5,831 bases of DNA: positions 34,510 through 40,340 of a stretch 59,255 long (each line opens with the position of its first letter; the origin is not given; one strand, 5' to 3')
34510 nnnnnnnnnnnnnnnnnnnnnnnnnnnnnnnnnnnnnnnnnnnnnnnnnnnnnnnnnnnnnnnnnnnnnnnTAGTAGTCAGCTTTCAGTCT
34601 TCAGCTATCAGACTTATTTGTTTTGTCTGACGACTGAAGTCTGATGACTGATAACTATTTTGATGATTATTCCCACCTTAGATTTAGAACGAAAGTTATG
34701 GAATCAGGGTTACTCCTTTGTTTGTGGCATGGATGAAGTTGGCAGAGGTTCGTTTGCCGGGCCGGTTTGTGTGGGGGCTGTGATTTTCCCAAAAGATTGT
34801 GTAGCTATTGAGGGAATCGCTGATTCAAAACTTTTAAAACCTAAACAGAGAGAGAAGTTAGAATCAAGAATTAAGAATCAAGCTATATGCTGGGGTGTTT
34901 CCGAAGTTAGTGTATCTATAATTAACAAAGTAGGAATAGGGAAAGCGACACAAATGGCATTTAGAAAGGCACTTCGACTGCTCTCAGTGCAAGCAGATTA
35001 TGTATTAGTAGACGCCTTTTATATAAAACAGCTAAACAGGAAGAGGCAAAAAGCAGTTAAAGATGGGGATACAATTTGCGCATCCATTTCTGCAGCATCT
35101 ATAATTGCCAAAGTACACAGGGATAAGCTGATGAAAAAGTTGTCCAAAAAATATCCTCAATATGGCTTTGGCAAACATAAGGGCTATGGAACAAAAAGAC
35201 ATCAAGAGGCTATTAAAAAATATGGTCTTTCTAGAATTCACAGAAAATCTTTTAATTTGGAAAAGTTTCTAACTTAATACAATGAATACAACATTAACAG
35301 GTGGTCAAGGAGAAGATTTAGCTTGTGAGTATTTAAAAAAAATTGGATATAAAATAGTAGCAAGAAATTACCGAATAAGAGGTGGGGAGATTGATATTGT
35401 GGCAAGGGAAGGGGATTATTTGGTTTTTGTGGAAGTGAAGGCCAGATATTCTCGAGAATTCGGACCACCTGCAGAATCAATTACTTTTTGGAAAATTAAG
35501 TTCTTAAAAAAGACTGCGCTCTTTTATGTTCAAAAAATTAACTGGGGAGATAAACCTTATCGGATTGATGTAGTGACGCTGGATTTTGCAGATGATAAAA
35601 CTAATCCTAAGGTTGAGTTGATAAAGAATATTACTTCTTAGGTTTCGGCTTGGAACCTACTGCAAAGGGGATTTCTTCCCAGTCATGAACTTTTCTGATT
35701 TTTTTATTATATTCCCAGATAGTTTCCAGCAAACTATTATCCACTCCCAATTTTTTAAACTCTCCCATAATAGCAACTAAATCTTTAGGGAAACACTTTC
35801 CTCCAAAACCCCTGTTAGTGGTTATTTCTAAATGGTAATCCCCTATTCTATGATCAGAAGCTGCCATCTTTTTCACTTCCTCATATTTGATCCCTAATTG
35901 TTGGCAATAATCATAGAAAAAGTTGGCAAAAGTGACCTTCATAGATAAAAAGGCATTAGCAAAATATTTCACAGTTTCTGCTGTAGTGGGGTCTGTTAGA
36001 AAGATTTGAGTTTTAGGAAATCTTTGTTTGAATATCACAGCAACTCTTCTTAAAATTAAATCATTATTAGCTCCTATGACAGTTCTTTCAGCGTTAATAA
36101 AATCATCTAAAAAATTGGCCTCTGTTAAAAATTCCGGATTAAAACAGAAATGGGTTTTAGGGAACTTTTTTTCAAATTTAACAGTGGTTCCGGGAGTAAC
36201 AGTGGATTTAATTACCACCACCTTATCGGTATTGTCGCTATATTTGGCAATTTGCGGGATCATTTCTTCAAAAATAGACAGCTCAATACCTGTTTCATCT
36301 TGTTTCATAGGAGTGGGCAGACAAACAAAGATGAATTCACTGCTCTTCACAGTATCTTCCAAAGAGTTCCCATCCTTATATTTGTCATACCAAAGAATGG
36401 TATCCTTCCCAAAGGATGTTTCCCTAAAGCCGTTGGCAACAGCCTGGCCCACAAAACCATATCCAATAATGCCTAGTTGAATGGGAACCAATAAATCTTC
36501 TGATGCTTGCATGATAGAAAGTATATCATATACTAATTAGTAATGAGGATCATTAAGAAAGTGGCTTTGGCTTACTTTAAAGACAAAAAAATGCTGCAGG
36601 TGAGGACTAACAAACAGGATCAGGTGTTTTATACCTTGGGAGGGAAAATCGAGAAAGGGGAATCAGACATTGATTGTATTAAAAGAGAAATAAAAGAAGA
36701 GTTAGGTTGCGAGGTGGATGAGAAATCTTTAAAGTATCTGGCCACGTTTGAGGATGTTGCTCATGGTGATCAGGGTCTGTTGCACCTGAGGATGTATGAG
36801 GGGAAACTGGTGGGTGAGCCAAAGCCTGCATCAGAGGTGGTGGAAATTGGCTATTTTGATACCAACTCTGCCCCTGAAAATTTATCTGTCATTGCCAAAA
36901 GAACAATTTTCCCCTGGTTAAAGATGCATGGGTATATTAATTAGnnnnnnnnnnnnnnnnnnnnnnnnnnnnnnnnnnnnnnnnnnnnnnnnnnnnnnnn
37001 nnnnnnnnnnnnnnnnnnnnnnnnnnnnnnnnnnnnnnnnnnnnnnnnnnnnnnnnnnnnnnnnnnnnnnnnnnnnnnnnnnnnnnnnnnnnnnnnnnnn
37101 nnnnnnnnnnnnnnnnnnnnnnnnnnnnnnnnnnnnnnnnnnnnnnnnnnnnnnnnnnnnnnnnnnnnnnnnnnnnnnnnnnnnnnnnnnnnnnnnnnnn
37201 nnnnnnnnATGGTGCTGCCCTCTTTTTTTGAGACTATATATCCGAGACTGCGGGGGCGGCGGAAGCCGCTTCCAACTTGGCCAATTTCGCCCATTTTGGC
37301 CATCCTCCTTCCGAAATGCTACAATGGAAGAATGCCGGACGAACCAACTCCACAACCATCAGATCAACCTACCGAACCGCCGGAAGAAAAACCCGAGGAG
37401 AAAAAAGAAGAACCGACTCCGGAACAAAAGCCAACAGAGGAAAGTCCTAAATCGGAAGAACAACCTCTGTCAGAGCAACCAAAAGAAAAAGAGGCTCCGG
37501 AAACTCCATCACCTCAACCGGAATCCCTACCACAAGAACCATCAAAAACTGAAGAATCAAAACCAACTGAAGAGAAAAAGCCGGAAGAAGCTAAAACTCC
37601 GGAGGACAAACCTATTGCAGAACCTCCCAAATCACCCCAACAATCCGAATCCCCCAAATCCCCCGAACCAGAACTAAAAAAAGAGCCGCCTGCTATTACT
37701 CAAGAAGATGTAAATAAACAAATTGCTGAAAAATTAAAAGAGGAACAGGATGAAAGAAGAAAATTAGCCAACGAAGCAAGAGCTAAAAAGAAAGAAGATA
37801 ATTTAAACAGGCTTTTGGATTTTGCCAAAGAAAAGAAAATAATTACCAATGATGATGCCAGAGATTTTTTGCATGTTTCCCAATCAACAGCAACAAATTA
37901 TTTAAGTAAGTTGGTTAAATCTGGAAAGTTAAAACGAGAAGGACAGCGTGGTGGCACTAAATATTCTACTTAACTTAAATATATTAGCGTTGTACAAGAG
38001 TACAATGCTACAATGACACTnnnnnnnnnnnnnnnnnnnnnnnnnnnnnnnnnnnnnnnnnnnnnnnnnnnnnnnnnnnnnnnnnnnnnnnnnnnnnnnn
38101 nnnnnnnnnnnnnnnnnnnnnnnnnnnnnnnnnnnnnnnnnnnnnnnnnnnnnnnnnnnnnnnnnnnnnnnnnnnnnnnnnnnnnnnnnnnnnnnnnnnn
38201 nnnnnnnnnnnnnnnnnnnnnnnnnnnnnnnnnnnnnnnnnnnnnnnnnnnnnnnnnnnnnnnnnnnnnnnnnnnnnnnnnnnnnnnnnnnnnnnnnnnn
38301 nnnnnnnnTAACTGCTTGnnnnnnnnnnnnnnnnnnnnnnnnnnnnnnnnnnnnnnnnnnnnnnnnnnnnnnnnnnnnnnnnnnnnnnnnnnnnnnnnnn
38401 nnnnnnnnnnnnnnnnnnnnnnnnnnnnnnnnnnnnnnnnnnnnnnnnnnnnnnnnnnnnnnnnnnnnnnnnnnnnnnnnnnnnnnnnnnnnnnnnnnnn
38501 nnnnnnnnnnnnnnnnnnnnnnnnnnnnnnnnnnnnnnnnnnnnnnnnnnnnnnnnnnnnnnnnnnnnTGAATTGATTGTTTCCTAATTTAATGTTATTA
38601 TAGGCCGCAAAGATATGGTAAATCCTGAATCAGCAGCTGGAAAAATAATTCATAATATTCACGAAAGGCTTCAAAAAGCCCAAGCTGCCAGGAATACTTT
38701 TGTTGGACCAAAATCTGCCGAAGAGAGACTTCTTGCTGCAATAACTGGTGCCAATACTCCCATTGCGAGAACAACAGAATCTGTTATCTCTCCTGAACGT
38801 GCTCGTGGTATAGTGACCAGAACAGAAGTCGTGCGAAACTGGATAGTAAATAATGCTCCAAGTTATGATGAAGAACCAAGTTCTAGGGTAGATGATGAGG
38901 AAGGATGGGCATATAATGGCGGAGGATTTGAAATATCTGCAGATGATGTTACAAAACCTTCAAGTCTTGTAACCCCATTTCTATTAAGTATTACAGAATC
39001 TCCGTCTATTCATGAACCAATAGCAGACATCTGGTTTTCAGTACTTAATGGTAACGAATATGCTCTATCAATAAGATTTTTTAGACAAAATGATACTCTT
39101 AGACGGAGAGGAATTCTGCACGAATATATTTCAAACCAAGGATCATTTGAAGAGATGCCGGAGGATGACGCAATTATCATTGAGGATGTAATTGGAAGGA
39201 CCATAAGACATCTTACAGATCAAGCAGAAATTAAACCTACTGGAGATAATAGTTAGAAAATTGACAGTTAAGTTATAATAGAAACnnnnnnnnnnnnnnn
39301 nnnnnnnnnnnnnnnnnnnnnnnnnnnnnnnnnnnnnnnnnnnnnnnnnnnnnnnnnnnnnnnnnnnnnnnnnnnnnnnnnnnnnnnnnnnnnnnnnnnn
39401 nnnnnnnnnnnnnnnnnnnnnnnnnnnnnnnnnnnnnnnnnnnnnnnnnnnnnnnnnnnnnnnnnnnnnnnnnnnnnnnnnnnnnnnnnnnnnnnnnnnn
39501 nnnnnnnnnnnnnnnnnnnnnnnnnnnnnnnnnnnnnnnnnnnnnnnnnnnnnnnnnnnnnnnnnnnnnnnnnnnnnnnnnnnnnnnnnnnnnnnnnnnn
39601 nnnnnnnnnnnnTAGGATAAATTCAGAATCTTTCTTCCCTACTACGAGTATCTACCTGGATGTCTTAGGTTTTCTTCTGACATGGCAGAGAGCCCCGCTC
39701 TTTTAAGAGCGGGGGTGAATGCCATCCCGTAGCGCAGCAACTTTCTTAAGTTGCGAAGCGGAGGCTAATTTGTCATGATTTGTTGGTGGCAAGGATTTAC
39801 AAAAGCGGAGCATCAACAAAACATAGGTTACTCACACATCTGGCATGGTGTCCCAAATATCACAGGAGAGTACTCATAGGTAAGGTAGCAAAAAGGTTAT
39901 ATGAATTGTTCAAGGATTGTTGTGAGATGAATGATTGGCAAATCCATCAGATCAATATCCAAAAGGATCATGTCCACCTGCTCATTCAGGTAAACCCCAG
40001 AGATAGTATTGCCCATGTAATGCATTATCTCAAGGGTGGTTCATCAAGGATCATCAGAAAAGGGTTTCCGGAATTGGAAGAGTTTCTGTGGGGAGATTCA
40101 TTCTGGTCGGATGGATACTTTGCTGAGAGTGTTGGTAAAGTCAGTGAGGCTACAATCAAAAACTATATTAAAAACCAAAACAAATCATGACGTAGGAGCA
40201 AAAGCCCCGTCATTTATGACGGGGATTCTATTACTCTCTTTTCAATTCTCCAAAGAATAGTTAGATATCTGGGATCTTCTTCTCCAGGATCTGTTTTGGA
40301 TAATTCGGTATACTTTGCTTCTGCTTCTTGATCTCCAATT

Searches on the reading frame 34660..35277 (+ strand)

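Call 47: search_protein_families(library=pfam, proteins=[window:34660-35277:+], max_evalue=0.0001)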
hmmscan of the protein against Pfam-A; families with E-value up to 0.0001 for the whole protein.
window:34660-35277:+ (205 aa): 1 family
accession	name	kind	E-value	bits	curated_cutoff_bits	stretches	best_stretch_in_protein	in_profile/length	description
PF01351.25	RNase_HII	-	2e-37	129.5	25.8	1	22-199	1-197/199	Ribonuclease HII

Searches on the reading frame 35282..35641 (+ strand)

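Call 87: search_protein_families(library=pfam, proteins=[window:35282-35641:+], max_evalue=0.001)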
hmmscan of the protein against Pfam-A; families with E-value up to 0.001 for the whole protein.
window:35282-35641:+ (119 aa): 4 families
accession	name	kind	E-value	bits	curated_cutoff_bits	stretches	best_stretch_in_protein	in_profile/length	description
PF02021.23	UPF0102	-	3.8e-27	94.9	23.6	1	10-99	1-79/80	Uncharacterised protein family UPF0102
PF08378.17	NERD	-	1.1e-07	32.8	22.1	1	7-65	2-65/111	Nuclease-related domain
PF04471.18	Mrr_cat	-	0.0006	20.4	21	1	6-62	5-63/115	Restriction endonuclease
PF01939.22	NucS_C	-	0.00067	20.1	24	0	20-55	17-53/124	Endonuclease NucS C-terminal domain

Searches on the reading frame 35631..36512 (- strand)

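Call 47: search_protein_families(library=pfam, proteins=[window:35631-36512:-], max_evalue=0.0001)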
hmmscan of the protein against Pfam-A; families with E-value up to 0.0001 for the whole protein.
window:35631-36512:- (293 aa): 2 families
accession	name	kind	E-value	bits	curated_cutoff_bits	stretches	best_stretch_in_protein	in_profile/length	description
PF00984.24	UDPG_MGDP_dh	-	1.6e-23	83.1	25.4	1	177-270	2-93/94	UDP-glucose/GDP-mannose dehydrogenase family, central domain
PF03721.20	UDPG_MGDP_dh_N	-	3.9e-20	72.6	27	1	48-151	67-178/187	UDP-glucose/GDP-mannose dehydrogenase family, NAD binding domain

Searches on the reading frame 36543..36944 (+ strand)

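Call 87: search_protein_families(library=pfam, proteins=[window:36543-36944:+], max_evalue=0.001)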
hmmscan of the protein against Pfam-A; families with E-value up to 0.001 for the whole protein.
window:36543-36944:+ (133 aa): 1 family
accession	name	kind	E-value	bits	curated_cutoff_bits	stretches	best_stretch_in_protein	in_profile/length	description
PF00293.34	NUDIX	-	1e-10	42.2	21.1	1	16-126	16-134/134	NUDIX domain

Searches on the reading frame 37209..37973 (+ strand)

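Call 47: search_protein_families(library=pfam, proteins=[window:37209-37973:+], max_evalue=0.0001)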
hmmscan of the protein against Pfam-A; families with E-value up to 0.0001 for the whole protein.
window:37209-37973:+ (254 aa): 1 family
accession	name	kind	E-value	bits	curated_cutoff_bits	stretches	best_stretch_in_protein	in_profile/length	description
PF13338.12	AbiEi_4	-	9.4e-06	26.1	25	1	200-248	1-44/49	Transcriptional regulator, AbiEi antitoxin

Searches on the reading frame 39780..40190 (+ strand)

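Call 87: search_protein_families(library=pfam, proteins=[window:39780-40190:+], max_evalue=0.001)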
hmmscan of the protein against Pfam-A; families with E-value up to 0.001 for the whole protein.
window:39780-40190:+ (136 aa): 1 family
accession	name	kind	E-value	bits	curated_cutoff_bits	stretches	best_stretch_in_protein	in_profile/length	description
PF01797.21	Y1_Tnp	-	1e-40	139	23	1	14-133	2-121/121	Transposase IS200 like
